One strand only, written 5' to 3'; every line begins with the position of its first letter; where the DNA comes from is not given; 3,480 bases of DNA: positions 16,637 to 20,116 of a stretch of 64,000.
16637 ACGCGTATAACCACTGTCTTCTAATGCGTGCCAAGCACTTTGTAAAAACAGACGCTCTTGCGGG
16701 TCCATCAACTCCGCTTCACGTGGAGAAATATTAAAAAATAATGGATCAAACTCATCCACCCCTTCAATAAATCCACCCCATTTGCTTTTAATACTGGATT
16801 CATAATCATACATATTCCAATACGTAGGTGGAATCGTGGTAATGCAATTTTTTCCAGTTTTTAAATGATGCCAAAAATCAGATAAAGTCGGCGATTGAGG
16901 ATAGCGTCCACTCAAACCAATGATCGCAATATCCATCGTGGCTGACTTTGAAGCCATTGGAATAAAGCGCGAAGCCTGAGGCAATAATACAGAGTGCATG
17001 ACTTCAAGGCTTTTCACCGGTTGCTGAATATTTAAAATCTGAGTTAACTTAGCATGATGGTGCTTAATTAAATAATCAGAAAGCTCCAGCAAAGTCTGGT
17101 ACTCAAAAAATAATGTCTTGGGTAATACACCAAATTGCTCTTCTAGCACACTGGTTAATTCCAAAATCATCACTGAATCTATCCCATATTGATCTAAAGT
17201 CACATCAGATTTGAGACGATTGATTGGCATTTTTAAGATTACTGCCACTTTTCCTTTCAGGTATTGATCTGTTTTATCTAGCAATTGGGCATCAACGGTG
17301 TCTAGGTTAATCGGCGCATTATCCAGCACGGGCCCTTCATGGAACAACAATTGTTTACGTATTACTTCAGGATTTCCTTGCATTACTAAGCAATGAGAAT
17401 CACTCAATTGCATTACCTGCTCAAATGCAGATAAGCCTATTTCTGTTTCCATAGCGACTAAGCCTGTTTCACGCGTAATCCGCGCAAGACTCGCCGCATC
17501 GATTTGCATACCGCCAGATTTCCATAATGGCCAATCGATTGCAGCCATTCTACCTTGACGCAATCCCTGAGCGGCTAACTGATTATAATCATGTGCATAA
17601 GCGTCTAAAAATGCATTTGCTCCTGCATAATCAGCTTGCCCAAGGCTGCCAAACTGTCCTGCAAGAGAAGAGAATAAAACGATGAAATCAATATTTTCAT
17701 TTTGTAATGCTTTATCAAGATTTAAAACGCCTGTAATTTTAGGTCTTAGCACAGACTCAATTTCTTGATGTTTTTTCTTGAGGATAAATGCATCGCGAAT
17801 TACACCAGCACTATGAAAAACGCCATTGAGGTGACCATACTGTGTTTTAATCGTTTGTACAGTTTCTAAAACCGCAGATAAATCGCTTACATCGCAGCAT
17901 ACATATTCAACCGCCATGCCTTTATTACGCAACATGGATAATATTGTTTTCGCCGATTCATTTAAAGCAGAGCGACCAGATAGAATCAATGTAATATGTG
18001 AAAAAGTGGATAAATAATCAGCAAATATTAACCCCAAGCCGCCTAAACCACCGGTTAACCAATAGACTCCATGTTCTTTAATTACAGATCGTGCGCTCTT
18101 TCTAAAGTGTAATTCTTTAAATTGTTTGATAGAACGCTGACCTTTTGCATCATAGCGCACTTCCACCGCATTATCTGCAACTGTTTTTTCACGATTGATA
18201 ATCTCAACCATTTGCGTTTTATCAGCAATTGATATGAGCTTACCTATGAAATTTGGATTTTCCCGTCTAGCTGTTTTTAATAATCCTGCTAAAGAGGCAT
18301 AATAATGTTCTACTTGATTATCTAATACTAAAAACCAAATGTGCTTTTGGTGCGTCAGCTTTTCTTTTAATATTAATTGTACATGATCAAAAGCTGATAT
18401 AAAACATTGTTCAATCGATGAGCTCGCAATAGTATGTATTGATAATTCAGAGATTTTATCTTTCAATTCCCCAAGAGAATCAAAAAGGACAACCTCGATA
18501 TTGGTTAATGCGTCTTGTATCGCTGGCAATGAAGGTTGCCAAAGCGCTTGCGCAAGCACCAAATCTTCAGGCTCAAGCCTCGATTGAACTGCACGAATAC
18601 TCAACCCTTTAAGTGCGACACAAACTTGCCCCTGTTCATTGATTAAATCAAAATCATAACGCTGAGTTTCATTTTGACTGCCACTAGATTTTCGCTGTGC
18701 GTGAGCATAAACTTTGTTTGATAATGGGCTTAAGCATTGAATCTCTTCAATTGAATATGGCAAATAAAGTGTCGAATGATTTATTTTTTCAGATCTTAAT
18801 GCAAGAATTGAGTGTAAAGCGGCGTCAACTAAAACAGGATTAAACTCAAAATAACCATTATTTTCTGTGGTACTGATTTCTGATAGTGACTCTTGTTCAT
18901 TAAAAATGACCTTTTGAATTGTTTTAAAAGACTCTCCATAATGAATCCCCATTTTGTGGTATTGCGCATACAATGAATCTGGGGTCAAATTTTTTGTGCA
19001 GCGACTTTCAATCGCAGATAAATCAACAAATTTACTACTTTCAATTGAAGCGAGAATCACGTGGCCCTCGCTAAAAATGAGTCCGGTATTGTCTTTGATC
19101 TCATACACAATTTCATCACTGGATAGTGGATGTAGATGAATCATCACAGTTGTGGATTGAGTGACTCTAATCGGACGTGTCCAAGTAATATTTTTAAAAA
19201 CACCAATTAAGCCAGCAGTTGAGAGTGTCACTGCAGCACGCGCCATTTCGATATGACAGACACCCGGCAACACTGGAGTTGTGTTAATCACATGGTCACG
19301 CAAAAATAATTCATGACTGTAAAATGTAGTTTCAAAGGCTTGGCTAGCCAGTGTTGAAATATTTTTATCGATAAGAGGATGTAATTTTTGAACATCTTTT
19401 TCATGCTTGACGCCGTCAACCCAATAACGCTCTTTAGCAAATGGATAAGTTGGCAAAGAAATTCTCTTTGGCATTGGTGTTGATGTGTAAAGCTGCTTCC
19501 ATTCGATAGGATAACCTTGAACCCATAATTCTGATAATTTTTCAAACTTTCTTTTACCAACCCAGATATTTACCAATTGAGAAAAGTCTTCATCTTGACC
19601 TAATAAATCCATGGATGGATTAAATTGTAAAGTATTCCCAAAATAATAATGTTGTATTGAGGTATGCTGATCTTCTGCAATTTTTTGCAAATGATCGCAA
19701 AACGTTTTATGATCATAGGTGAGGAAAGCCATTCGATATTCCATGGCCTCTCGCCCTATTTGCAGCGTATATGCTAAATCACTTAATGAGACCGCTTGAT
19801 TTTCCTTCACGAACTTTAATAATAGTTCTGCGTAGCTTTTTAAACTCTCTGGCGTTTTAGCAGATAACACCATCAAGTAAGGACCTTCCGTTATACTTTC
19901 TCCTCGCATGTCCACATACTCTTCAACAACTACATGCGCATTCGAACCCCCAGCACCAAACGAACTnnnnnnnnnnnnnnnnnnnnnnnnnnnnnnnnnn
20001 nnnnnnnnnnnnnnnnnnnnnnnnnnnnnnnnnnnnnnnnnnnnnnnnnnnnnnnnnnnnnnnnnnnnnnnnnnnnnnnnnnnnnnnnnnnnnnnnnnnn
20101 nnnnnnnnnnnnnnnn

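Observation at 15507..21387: A 1642-bp perfect direct repeat inside megasynthase 2 indicates a very recent KS module duplication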

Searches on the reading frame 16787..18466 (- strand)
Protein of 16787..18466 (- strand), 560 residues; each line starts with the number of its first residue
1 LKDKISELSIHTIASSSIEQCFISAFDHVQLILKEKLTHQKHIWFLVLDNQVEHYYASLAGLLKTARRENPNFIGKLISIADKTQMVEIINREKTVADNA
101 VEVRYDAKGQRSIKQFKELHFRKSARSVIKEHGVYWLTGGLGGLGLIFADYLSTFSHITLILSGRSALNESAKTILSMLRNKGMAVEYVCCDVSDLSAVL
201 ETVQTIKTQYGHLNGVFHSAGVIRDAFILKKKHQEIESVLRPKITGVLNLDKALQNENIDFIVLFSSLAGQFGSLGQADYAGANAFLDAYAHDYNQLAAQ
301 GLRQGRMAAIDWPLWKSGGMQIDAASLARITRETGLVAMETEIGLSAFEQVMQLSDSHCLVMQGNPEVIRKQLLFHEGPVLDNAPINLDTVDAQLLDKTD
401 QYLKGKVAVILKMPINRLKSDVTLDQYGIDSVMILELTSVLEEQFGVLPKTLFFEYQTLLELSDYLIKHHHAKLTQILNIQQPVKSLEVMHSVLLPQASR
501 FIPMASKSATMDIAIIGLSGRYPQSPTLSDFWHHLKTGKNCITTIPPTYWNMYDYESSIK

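Call 15: search_protein_families(library=pfam, proteins=[window:16787-18466:-], max_evalue=0.001)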
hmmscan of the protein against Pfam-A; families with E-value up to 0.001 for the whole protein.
window:16787-18466:- (560 aa): 7 families
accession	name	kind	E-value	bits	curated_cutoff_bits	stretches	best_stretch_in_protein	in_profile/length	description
PF08659.16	KR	-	2.7e-48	164.7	22.6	1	133-316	1-179/180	KR domain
PF00106.31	adh_short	-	8.3e-15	55.2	26.6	1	137-295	5-164/195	short chain dehydrogenase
PF00550.31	PP-binding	-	7.8e-13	48.9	20.8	1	401-466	1-67/67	Phosphopantetheine attachment site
PF00109.32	ketoacyl-synt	-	7.8e-09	35.9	20.8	1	512-556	3-47/252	Beta-ketoacyl synthase, N-terminal domain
PF13561.12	adh_short_C2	-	4.1e-08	33.5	27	1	170-292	30-155/236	Enoyl-(Acyl carrier protein) reductase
PF21394.3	Beta-ketacyl_N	-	3.7e-07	30.4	26.9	1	15-90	87-163/170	Beta-ketoacyl synthase-like, N-terminal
PF23297.2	ACP_SdgA_C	-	0.00052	20.5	27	1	400-447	12-59/95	Highly reducing polyketide synthase sdgA, C-terminal ACP domain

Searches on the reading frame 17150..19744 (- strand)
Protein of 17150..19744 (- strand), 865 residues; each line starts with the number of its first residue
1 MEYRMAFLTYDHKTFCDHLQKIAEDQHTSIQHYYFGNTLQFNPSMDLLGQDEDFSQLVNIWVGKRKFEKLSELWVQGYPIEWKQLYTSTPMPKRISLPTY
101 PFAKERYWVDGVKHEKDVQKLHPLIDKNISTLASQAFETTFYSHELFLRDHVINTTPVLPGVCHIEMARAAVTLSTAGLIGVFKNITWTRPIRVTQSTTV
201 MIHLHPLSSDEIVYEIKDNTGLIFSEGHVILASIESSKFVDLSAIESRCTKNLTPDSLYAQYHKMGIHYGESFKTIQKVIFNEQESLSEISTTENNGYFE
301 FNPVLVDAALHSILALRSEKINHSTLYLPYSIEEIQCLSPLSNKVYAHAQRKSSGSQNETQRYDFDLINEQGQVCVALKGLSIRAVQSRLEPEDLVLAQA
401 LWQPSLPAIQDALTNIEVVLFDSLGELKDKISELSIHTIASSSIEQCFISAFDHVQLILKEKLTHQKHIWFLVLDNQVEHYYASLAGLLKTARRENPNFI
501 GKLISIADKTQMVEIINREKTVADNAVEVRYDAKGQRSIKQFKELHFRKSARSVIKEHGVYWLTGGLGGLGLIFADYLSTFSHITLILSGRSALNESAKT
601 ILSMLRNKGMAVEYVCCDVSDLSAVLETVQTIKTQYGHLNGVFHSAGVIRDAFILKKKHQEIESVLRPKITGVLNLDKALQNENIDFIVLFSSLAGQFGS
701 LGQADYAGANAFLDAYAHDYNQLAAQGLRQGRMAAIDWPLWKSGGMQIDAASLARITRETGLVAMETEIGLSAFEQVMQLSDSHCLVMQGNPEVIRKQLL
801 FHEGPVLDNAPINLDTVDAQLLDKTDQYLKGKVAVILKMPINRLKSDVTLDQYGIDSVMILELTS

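Call 9: find_related_loci(query=window:17150-19744:-, collection=genome_contigs, flank=10000)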
Query window:17150-19744:- (865 aa) in genome_contigs; peptide patterns used: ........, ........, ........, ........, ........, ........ (x = any residue, [..] = any of these).
53 stretches matched a pattern; 9 encode a relative of the query (tblastn E <= 1e-3); 9 distinct loci.
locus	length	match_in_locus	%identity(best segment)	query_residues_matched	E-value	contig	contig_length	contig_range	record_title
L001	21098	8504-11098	34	51-864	1e-147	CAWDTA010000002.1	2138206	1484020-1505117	MAG: uncultured Veillonellaceae bacterium isolate MFD04492.bin.4.99 genome assembly, contig: contig_30121, whole genome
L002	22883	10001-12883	28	1-865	2e-102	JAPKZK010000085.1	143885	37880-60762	MAG: Candidatus Aminicenantes bacterium isolate LacPavin_0920_SED2_MAG_46_26 LacPavin_0920_SED2_scaffold_499408, whole g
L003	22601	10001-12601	30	67-865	1e-96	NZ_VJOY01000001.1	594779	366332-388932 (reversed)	Pseudomonas mangiferae strain DMKU BBB3-04 NODE_1_length_594779_cov_45.8115, whole genome shotgun sequence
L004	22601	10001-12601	29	67-865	5e-95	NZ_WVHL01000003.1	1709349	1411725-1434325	Pseudomonas sp. LD120 Pseudomonas_sp_LD120_3, whole genome shotgun sequence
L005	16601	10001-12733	30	1-863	3e-112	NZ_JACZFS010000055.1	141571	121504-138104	Nisaea nitritireducens strain DSM 19540 Scaffold5_4, whole genome shotgun sequence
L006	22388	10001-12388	25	116-864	7e-65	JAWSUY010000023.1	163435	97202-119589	MAG: Agarilytica sp. isolate BHT04_PHB_gam1 A6P3HB_contig_258, whole genome shotgun sequence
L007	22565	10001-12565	29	68-865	5e-102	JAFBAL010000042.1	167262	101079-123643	MAG: Alphaproteobacteria bacterium isolate CP_BM_RX_R9_30 BM_RX_R9_k147_1487703, whole genome shotgun sequence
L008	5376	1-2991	31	1-860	1e-37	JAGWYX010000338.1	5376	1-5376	MAG: Verrucomicrobia bacterium isolate REEB50 contig-150_20474, whole genome shotgun sequence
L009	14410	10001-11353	30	67-745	4e-34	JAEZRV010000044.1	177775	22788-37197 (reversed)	MAG: Bacillota bacterium isolate OH_PDB_205 k127_1580461, whole genome shotgun sequence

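Call 13: find_homologous_proteins(query=window:17150-19744:-)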
Query window:17150-19744:- (865 aa): 86 proteins with E <= 0.001 among 8000 candidates.
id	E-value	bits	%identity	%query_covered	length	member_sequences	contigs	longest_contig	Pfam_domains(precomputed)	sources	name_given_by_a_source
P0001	2.3e-166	573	38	100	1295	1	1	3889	PF08659.17,PF22336.3,PF00109.33,PF21089.4,PF22621.3,PF00550.32,PF13561.13,PF14765.13,PF00106.32,PF16197.12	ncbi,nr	ncbi:MAG: SDR family NAD(P)-dependent oxidoreductase, partial [Anaerolineae bacterium]|nr:SDR family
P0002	2.8e-128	447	33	62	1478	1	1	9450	PF08659.17,PF22336.3,PF00109.33,PF21394.4,PF21089.4,PF22621.3,PF00550.32,PF13561.13,PF23297.2,PF16197.12,PF14765.13,PF00106.32,PF02801.29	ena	-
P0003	5.0e-128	447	32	88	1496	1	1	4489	PF08659.17,PF22336.3,PF00109.33,PF21089.4,PF22621.3,PF00550.32,PF13561.13,PF14765.13,PF00106.32,PF02801.29,PF16197.12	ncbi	ncbi:SDR family NAD(P)-dependent oxidoreductase, partial [Aquimarina algicola]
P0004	5.2e-121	423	30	100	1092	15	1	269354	PF08659.17,PF00109.33,PF21089.4,PF00550.32,PF13561.13,PF14765.13,PF00106.32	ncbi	-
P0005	5.8e-121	423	40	45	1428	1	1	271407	PF08659.17,PF22336.3,PF00109.33,PF21089.4,PF22621.3,PF00550.32,PF13561.13,PF00108.30,PF16197.12,PF01370.28,PF01073.26,PF14765.13,PF00106.32,PF02801.29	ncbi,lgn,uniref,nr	ncbi:Phosphopantetheine attachment site [Chitinophaga sp. CF118]|uniref:SDR family NAD(P)-dependent 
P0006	7.4e-117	410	39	45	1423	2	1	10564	PF08659.17,PF22336.3,PF00109.33,PF21089.4,PF22621.3,PF00550.32,PF13561.13,PF00108.30,PF16197.12,PF01073.26,PF14765.13,PF00106.32,PF02801.29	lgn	-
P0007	5.8e-116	407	31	92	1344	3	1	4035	PF08659.17,PF00109.33,PF21089.4,PF00550.32,PF13561.13,PF14765.13,PF00106.32,PF02801.29,PF01370.28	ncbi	ncbi:hypothetical protein TSA1_37435, partial [Bradyrhizobium nitroreducens]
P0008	5.7e-114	400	35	50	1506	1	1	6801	PF08659.17,PF22336.3,PF00109.33,PF21089.4,PF22621.3,PF00550.32,PF13561.13,PF23297.2,PF16197.12,PF14765.13,PF00106.32,PF02801.29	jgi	jgi:polyketide synthase PksL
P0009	2.1e-113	398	31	92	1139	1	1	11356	PF08659.17,PF00109.33,PF21394.4,PF21089.4,PF00550.32,PF13561.13,PF14765.13,PF00108.30,PF00106.32,PF23297.2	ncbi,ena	-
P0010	2.4e-112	395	37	49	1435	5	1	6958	PF08659.17,PF22336.3,PF00109.33,PF21394.4,PF21089.4,PF22621.3,PF00550.32,PF13561.13,PF00108.30,PF16197.12,PF00106.32,PF02801.29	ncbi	ncbi:MAG: non-ribosomal peptide synthetase, partial [Candidatus Parabeggiatoa sp. nov. 2]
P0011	3.5e-112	394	33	93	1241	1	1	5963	PF08659.17,PF22336.3,PF00109.33,PF21089.4,PF22621.3,PF13561.13,PF14765.13,PF00108.30,PF00106.32,PF02801.29,PF16197.12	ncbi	ncbi:MAG: SDR family NAD(P)-dependent oxidoreductase, partial [Gammaproteobacteria bacterium]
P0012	9.5e-112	393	32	90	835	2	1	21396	PF08659.17,PF21089.4,PF13561.13,PF14765.13,PF00106.32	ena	-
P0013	1.9e-111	392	29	86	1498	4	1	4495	PF08659.17,PF00109.33,PF21089.4,PF00550.32,PF13561.13,PF14765.13,PF00106.32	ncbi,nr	ncbi:MAG TPA: hypothetical protein DHV36_18795, partial [Desulfobacteraceae bacterium]|nr:hypothetic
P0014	6.2e-111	390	35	38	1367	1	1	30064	PF08659.17,PF22336.3,PF21394.4,PF21089.4,PF22621.3,PF00550.32,PF13561.13,PF00561.27,PF12146.16,PF12697.14,PF14765.13,PF00106.32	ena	-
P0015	1.5e-107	379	32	86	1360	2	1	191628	PF08659.17,PF22336.3,PF00109.33,PF21089.4,PF22621.3,PF13561.13,PF14765.13,PF00108.30,PF00106.32,PF02801.29,PF16197.12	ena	-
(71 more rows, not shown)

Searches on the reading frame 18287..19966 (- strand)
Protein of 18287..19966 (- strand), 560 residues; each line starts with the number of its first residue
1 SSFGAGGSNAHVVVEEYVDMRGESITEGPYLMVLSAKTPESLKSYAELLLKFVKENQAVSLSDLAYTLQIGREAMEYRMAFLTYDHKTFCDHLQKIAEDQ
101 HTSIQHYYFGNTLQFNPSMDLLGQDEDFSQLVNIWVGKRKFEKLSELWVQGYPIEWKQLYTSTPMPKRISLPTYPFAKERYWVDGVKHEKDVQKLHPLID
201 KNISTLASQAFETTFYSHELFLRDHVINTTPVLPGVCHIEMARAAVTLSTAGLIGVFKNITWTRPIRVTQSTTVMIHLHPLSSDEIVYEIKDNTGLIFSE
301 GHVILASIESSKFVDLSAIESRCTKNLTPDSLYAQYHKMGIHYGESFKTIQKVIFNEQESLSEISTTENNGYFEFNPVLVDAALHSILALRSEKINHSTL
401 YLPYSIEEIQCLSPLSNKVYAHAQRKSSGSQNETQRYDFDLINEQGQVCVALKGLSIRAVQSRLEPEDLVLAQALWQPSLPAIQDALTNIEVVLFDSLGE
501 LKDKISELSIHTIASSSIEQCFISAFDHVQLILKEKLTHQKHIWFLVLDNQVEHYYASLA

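Call 15: search_protein_families(library=pfam, proteins=[window:18287-19966:-], max_evalue=0.001)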
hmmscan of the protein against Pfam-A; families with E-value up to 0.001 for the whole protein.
window:18287-19966:- (560 aa): 5 families
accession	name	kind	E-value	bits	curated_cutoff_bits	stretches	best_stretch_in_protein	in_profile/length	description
PF14765.12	PS-DH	-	4.4e-26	91.8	23.7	1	314-462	4-161/166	Polyketide synthase dehydratase N-terminal domain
PF21089.3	PKS_DH_N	-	2.2e-19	69.7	27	1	196-291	1-101/103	Polyketide synthase dehydratase domain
PF22336.2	RhiE-like_linker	-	5.1e-19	68.5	27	1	33-98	1-65/67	RhiE-like, KS-MAT linker domain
PF22621.2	CurL-like_PKS_C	-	6e-17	61.8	27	1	30-93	1-64/64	CurL-like, PKS C-terminal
PF16197.11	KAsynt_C_assoc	-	4.8e-10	40.3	33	1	1-78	30-107/111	Ketoacyl-synthetase C-terminal extension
